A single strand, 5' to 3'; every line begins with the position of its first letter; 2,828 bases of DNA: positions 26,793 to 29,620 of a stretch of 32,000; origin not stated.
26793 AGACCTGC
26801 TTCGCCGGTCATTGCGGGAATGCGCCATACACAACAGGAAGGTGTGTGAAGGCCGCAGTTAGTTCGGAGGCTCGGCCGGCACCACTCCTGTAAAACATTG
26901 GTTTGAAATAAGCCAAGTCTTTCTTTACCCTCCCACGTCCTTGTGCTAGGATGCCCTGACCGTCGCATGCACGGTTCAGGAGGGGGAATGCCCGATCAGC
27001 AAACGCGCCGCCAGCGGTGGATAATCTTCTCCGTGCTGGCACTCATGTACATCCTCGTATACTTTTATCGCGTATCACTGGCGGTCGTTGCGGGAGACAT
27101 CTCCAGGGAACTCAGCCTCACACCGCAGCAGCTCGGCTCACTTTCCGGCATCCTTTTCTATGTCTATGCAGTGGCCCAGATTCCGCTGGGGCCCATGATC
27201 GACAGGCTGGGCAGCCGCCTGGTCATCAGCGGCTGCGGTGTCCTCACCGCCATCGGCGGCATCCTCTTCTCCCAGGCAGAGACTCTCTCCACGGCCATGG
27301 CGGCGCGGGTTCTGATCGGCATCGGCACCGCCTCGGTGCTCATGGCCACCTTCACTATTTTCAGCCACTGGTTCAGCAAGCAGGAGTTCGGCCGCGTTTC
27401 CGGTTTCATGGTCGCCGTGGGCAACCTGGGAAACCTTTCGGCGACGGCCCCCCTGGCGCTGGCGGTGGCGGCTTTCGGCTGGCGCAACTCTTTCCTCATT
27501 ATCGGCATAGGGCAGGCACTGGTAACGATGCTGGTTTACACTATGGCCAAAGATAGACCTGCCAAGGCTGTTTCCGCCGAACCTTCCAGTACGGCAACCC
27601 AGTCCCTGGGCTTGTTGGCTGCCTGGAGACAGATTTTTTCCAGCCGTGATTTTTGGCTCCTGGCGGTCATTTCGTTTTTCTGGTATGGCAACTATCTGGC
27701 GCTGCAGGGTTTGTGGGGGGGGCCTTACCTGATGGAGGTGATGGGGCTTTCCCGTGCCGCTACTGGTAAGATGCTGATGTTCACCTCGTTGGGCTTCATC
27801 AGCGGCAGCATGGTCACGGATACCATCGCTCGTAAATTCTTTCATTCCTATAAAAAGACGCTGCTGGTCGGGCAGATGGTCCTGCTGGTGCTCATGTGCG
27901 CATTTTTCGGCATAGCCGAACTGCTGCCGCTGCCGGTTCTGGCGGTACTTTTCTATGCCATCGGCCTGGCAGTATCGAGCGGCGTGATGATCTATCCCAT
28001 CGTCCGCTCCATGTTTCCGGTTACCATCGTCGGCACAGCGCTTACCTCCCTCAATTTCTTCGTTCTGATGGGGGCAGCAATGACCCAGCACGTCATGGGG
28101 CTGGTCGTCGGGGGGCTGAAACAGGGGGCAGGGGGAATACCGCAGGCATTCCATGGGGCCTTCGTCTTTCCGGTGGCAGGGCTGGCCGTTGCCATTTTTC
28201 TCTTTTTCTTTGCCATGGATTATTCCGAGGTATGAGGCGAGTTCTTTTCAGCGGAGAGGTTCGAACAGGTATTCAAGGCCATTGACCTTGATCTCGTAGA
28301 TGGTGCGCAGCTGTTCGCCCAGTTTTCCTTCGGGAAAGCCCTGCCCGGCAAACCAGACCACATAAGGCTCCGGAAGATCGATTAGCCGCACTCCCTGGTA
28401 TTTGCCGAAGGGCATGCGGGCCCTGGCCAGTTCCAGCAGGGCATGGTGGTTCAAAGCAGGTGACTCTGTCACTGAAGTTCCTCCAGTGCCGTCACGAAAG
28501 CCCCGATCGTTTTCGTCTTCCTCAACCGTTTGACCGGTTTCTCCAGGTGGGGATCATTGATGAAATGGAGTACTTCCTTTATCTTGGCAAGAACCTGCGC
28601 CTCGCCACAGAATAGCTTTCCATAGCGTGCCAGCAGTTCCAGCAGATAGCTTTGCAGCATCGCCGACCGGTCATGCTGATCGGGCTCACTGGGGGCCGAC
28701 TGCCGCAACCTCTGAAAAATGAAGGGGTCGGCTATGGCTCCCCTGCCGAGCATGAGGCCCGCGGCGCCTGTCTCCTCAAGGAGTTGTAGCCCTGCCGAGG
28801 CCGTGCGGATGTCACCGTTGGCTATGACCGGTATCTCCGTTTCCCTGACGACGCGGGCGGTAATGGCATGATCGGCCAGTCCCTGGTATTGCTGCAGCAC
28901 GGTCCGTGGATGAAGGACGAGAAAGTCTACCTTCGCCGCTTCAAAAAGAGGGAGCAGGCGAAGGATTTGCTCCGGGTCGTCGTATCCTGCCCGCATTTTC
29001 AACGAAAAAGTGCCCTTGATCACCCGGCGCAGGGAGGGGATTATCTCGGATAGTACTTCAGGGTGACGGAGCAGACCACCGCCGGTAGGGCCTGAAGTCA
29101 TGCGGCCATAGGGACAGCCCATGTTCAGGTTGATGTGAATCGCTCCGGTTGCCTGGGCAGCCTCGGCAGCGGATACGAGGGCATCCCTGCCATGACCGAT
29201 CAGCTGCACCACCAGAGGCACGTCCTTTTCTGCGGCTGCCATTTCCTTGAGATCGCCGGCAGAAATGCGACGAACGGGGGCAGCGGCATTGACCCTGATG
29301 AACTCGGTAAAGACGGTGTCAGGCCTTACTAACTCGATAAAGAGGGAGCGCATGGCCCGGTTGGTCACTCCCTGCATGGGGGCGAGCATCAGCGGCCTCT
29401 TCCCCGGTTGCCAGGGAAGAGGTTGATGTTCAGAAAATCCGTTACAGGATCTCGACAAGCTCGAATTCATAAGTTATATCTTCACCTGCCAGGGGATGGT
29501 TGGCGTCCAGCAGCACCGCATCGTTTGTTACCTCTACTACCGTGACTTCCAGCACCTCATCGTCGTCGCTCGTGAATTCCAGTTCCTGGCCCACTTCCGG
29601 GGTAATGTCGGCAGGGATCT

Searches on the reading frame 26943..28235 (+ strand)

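Call 65: search_protein_families(library=pfam, proteins=[window:26943-28235:+], max_evalue=0.00001)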
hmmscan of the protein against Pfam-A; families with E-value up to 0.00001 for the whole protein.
window:26943-28235:+ (430 aa): 1 family
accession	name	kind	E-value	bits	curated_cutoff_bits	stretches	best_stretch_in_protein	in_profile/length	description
PF07690.21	MFS_1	-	2.7e-38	132.2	33.4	1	32-379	1-344/347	Major Facilitator Superfamily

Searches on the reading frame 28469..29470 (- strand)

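Call 65: search_protein_families(library=pfam, proteins=[window:28469-29470:-], max_evalue=0.00001)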
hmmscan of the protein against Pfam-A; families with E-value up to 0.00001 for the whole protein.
window:28469-29470:- (333 aa): 1 family
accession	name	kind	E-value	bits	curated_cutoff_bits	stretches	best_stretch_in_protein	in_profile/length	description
PF01207.24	Dus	-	9.7e-51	173.2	20.4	1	28-281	1-257/311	Dihydrouridine synthase (Dus)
